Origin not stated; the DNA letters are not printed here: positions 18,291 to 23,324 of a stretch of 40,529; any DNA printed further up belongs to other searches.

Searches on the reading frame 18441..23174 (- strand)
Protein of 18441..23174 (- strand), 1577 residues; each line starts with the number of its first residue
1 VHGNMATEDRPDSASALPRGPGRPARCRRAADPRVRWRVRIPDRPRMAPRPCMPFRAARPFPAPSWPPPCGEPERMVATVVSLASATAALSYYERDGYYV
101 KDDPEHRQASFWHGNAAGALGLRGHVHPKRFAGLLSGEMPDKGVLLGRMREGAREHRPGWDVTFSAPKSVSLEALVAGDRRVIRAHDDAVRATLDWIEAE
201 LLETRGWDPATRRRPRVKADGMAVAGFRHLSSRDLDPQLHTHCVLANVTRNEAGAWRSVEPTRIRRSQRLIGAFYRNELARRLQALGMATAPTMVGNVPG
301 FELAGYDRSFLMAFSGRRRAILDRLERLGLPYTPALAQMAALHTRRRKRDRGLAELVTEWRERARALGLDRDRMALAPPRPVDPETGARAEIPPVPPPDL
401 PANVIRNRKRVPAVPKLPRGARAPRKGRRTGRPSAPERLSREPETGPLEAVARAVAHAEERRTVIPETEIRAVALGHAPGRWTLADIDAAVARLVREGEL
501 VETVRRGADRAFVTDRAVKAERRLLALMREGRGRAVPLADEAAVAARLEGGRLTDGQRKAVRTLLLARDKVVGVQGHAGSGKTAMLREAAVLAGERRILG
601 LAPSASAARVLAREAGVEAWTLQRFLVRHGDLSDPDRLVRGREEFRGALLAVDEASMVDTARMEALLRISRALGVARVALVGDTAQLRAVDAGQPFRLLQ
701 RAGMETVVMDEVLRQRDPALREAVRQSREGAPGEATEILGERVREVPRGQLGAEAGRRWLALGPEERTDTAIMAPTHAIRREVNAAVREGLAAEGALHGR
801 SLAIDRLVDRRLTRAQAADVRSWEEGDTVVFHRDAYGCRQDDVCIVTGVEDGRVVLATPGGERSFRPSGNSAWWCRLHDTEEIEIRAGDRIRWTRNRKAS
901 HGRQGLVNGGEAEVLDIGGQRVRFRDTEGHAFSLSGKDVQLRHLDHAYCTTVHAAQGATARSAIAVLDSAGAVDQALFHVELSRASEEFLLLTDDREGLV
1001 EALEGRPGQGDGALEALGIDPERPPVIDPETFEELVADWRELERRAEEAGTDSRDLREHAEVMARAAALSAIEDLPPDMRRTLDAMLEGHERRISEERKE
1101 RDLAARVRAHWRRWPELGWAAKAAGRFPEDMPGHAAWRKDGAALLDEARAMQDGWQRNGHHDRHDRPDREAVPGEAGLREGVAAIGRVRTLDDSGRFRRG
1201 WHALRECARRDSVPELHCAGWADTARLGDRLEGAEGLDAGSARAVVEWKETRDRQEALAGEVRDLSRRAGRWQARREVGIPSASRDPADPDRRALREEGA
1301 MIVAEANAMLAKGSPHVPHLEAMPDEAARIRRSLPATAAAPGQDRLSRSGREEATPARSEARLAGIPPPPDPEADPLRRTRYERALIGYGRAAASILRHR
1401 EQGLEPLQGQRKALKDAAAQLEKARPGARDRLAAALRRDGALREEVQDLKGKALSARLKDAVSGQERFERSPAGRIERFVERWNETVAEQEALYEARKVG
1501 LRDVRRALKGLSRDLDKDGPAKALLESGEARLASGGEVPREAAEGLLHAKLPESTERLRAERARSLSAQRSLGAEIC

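Call 26: search_protein_families(library=pfam, proteins=[window:18441-23174:-], max_evalue=0.001)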
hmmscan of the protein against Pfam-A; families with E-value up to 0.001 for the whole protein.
window:18441-23174:- (1577 aa): 5 families
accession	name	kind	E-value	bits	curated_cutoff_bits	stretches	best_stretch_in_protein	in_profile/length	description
PF08751.17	TrwC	-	1.7e-76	258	25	1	88-366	3-285/286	TrwC relaxase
PF13604.12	AAA_30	-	2.2e-44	151.9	27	1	553-742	2-183/191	AAA domain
PF13245.12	AAA_19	-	2.9e-15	57.1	25.1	1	557-689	1-131/134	AAA domain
PF01443.25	Viral_helicase1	-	4.5e-07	30.4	21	0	574-688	3-98/228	Viral superfamily 1 RNA helicase core domain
PF13086.12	AAA_11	-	0.00088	19.5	27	0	553-605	2-62/257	AAA domain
